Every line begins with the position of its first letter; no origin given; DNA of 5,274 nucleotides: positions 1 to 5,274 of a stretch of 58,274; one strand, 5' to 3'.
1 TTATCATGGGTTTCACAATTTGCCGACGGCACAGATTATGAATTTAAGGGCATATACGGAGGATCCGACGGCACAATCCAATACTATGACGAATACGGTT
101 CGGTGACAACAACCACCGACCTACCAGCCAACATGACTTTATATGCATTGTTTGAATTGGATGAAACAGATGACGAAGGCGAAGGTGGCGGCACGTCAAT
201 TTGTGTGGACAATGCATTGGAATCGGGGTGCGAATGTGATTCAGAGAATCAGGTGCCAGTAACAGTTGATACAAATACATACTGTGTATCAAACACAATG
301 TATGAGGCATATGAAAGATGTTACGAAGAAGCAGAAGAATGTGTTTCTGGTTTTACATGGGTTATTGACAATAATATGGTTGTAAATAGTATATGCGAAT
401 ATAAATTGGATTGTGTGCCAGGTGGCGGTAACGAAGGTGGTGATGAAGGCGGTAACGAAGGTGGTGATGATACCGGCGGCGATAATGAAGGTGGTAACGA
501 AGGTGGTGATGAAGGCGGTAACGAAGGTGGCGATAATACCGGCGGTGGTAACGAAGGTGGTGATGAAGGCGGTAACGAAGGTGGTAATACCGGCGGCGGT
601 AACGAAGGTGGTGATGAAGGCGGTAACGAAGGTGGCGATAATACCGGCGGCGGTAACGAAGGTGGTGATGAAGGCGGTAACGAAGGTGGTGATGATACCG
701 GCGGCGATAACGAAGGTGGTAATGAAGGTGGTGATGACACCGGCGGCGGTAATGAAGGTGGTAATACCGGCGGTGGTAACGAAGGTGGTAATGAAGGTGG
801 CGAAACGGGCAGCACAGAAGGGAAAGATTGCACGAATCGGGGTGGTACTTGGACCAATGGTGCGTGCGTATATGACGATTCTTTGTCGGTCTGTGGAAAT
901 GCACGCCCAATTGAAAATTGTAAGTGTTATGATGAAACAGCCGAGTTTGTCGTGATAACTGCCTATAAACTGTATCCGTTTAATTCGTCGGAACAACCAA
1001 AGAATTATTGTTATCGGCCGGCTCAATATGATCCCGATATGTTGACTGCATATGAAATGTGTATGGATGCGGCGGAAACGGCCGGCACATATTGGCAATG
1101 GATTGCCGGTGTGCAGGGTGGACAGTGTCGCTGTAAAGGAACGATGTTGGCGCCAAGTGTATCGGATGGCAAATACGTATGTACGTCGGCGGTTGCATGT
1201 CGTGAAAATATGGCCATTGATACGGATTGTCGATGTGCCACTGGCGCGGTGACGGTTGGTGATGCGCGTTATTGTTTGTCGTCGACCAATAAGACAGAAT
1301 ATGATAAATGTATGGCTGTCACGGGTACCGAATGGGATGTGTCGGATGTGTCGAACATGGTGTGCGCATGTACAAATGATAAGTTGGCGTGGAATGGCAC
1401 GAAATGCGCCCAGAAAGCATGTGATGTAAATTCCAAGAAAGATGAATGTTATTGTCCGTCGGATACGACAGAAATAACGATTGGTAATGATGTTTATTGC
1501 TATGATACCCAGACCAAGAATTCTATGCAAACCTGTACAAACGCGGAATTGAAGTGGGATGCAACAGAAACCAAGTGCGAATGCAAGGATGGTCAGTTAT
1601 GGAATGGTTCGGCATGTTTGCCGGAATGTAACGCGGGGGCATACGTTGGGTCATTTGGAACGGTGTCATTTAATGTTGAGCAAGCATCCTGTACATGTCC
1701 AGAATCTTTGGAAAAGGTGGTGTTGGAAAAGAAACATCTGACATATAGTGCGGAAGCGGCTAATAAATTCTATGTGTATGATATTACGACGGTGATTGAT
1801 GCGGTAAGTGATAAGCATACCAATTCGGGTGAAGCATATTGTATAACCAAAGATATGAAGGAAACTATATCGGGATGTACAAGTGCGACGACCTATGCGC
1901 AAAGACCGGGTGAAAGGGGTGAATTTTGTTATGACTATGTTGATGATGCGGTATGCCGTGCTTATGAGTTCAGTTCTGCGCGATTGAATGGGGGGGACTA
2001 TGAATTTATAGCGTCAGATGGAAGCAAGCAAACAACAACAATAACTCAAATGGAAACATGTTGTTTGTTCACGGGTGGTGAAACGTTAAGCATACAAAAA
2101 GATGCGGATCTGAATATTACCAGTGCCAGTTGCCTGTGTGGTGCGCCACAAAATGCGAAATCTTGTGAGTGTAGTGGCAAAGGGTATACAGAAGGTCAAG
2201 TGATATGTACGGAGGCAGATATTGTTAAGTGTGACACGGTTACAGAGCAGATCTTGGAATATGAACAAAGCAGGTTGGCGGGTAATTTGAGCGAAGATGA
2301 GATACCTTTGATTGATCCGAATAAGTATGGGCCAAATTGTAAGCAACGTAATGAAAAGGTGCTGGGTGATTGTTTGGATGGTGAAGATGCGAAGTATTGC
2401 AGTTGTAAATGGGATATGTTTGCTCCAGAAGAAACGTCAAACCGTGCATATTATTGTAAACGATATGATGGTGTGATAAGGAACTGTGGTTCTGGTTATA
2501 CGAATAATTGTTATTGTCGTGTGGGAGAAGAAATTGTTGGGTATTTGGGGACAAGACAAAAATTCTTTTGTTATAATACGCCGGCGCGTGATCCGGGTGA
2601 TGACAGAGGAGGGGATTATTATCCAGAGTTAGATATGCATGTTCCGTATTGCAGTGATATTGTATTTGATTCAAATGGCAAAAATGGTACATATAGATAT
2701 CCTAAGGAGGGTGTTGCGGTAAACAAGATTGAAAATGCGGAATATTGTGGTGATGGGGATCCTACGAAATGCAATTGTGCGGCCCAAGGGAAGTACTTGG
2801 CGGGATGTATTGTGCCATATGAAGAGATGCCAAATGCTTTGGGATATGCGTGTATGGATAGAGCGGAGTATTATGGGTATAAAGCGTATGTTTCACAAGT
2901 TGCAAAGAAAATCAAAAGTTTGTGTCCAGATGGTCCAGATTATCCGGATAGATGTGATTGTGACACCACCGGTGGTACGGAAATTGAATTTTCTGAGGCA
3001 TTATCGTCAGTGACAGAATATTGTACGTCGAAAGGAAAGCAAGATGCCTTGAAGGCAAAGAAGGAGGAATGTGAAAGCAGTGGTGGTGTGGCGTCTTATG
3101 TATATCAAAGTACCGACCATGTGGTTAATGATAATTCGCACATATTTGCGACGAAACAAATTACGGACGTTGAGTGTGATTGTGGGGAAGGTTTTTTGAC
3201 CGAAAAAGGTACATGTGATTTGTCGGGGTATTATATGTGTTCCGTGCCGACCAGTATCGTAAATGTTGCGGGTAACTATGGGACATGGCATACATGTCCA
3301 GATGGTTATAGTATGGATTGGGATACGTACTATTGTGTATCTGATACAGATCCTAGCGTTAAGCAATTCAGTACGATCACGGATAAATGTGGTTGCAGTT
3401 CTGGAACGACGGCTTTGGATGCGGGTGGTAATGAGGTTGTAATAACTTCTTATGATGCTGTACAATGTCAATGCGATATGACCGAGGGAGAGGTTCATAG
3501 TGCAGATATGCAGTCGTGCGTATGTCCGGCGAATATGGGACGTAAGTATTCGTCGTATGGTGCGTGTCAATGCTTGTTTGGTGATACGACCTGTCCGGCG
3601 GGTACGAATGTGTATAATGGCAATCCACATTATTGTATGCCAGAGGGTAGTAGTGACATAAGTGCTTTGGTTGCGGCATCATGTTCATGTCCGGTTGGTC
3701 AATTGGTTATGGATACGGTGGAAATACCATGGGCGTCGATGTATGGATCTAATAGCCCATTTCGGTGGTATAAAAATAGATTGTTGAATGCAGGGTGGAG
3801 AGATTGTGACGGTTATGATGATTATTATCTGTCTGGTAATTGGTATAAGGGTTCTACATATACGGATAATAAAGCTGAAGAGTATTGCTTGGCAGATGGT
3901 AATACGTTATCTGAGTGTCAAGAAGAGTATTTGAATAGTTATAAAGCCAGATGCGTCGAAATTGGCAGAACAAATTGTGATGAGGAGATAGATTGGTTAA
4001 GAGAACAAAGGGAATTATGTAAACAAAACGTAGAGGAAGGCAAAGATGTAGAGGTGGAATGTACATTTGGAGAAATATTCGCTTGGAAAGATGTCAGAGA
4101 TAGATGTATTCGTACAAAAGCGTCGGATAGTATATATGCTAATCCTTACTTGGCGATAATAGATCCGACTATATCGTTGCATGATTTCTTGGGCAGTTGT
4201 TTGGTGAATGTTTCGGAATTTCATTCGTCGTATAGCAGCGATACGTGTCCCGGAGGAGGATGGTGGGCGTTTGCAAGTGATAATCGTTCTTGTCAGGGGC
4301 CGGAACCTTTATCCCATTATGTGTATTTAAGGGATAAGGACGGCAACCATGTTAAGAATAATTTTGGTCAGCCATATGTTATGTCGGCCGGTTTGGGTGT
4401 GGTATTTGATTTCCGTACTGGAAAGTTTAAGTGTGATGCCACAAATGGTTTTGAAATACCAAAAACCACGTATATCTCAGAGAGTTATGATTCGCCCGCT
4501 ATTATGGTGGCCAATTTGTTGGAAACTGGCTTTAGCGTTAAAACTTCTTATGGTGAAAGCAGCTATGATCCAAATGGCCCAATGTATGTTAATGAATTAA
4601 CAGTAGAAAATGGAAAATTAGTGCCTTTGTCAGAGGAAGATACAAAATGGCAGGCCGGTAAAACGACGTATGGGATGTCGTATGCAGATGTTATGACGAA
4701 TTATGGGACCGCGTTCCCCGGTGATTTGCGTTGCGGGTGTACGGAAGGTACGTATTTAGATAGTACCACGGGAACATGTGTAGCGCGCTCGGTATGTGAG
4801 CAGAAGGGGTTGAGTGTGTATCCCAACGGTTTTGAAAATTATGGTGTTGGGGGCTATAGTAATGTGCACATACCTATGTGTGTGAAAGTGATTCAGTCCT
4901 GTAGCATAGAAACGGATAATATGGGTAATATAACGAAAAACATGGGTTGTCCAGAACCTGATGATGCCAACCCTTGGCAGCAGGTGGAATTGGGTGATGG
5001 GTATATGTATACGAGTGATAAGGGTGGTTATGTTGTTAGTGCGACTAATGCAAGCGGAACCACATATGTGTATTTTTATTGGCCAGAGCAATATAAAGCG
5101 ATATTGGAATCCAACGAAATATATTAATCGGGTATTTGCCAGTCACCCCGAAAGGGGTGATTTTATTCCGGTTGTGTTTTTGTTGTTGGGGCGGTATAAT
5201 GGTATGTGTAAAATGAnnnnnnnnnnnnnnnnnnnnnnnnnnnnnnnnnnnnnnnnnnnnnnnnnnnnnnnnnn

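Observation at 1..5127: Giant, window-truncated secreted protein built from dozens of CxC...YC...C cysteine modules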

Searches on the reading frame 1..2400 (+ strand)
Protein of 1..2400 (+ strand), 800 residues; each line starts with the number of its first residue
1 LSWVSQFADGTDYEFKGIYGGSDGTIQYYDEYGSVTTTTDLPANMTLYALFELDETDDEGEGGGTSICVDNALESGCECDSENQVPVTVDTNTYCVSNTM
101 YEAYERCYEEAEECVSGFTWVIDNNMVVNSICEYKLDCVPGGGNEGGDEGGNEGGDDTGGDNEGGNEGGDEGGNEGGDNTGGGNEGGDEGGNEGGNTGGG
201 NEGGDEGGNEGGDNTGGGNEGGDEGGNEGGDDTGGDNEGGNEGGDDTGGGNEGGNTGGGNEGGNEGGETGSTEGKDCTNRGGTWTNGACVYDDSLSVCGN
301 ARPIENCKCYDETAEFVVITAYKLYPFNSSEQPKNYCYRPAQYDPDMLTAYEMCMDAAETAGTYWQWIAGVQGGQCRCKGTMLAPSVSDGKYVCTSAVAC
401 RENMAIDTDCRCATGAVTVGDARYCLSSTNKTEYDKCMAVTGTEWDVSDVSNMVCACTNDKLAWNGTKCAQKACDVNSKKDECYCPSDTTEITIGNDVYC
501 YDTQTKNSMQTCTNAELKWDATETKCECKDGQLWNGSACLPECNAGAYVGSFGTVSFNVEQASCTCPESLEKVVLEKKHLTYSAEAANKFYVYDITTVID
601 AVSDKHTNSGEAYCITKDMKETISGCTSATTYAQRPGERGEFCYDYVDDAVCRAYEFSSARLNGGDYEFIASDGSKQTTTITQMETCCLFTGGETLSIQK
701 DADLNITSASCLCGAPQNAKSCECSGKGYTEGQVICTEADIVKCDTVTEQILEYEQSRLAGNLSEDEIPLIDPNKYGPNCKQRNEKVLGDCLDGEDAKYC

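Call 75: find_related_loci(query=window:1-2400:+, collection=metagenome_contigs, flank=10000)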
Query window:1-2400:+ (800 aa) in metagenome_contigs; peptide patterns used: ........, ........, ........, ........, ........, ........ (x = any residue, [..] = any of these).
43 stretches matched a pattern; 1 encode a relative of the query (tblastn E <= 1e-3); 1 distinct loci.
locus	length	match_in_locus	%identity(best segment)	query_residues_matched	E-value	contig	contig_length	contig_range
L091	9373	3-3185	67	12-714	0e+0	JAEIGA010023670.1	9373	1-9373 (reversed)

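Call 88: search_protein_families(library=pfam, proteins=[L091:3-4739:+], max_evalue=0.1)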
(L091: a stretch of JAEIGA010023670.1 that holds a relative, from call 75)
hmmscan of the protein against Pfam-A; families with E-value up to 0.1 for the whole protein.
L091:3-4739:+ (1579 aa): 1 family
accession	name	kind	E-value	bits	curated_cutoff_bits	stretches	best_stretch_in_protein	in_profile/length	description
PF12662.13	cEGF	-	0.025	14.9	26.6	1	84-101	3-20/24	Complement Clr-like EGF-like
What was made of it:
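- On EGF-like domains (Pfam EGF clan; PROSITE PS00022/PS01186): Allele B has only a cEGF hit of 14.9 bits against a cut-off of 26.6 (call 88).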

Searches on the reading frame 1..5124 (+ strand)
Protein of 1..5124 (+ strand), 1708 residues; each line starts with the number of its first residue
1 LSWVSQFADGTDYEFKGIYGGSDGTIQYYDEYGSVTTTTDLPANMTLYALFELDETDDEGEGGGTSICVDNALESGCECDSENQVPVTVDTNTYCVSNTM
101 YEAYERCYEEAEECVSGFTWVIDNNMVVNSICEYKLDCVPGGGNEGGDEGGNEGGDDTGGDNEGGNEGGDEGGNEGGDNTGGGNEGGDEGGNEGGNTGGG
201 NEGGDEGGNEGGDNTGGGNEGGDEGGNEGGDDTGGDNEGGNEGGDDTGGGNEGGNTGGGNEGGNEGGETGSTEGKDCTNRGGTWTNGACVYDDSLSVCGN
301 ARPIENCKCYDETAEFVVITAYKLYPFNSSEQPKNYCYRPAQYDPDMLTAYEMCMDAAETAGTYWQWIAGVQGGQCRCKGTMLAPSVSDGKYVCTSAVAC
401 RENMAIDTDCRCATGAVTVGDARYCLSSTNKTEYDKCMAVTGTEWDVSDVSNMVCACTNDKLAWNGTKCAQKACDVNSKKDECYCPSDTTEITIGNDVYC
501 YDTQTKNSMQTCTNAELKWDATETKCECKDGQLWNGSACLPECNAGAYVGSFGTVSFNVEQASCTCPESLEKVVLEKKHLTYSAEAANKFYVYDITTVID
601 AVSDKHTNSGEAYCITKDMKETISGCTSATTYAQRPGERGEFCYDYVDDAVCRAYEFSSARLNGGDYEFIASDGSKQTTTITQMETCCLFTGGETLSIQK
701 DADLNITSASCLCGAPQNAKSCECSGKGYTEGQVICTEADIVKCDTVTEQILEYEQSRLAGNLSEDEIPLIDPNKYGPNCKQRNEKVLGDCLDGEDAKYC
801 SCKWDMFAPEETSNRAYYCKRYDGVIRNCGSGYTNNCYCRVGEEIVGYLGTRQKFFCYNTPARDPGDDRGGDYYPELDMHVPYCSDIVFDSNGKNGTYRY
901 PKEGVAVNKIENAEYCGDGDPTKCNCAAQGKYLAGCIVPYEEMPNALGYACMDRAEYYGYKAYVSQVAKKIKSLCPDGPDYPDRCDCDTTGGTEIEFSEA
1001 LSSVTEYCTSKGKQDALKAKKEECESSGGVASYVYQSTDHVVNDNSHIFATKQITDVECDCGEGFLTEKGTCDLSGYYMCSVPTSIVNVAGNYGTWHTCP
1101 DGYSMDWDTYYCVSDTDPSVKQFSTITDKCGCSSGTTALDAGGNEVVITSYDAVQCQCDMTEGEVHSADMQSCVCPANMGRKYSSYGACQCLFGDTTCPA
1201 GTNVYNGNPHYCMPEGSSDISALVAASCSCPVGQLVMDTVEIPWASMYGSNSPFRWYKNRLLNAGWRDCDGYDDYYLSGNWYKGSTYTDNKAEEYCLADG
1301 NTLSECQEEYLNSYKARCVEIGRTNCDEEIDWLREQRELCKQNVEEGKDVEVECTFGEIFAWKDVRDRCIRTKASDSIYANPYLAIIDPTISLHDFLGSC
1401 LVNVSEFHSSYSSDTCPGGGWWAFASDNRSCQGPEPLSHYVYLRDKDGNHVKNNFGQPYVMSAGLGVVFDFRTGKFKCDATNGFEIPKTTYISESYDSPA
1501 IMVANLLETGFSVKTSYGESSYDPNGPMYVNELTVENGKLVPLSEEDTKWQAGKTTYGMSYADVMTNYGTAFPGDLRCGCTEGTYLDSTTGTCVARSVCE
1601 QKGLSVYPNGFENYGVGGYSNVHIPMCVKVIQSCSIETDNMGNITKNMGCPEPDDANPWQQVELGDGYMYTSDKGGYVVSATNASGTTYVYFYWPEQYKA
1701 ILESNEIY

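Call 5: search_protein_families(library=pfam, proteins=[window:1-5124:+], max_evalue=1)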
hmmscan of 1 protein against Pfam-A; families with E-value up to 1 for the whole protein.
window:1-5124:+ (1708 aa): 1 family
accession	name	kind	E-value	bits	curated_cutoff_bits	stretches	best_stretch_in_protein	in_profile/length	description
PF20098.4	DUF6488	-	0.18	12.2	27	1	1657-1693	59-95/110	Family of unknown function (DUF6488)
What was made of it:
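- On Polymorphic toxin systems: No toxin domain (calls 5, 88).
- On EGF-like domains (Pfam EGF clan; PROSITE PS00022/PS01186): No EGF-type Pfam hit at E<=1 (call 5).
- On Autotransporter (type V secretion) passenger: No such hit (call 5).
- Closest known: Variable surface adhesins and antigens of genome-reduced, host-dependent bacteria. Different: The Sca proteins are autotransporters, whereas this protein has no beta-barrel (call 5).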

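Call 8: find_homologous_proteins(query=window:808-5124:+)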
Query window:808-5124:+: 6711 candidates shared short words with the query, none scored E <= 0.001.
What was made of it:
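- Tried and rejected: Word-indexed homology search with aa 270-1708 found nothing at E<=1e-3 (call 8).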

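Call 39: search_protein_families(library=ncbifam, proteins=[window:1-5124:+], max_evalue=0.1)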
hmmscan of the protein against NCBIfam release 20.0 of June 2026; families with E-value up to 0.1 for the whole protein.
window:1-5124:+ (1708 aa): 0 families
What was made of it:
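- On Listeria-Bacteroides repeat (Flg_new, PF09479 / TIGR02543): No Pfam or NCBIfam hit in the window protein (calls 5, 39).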

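Call 48: search_solved_structures(query=window:1-5124:+, max_evalue=1)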
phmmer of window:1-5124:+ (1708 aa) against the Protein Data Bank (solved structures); distinct sequences matched with E-value up to 1: 5.
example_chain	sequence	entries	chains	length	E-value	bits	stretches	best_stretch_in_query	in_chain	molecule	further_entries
8zo8_QF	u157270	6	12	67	0.13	12.9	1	1329-1377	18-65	Cytochrome b-c1 complex subunit 6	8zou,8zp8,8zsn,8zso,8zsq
8zos_F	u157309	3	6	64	0.14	12.7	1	1329-1377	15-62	Cytochrome b-c1 complex subunit 6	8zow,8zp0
1i8n_A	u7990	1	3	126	0.28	11.7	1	231-308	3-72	ANTI-PLATELET PROTEIN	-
5j4z_AH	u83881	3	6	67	0.41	11.2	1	1329-1377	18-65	Cytochrome b-c1 complex subunit 6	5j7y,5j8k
5gup_0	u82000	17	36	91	0.51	10.9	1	1323-1377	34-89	Cytochrome b-c1 complex subunit 6, mitochondrial | Cytochrome b-c1 complex subunit 6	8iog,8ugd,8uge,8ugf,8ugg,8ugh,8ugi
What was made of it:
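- There is no similarity to known envelope or S-layer proteins (calls 5, 48).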

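Call 87: search_protein_families(library=phrogs, proteins=[window:1-5124:+], max_evalue=0.01)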
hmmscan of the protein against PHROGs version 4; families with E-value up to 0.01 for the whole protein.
window:1-5124:+ (1708 aa): 0 families

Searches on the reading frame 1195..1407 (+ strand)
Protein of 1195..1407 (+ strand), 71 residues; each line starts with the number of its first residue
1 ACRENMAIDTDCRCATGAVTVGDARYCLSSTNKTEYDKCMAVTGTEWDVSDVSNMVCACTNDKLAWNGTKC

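Call 64: search_solved_structures(query=A3, max_evalue=10, show_alignments=3)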
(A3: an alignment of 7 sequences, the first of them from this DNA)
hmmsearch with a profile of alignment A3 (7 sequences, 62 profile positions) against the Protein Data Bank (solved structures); distinct sequences matched with E-value up to 10: 0.
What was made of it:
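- The PDB profile search is empty at E<=10 (call 64).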
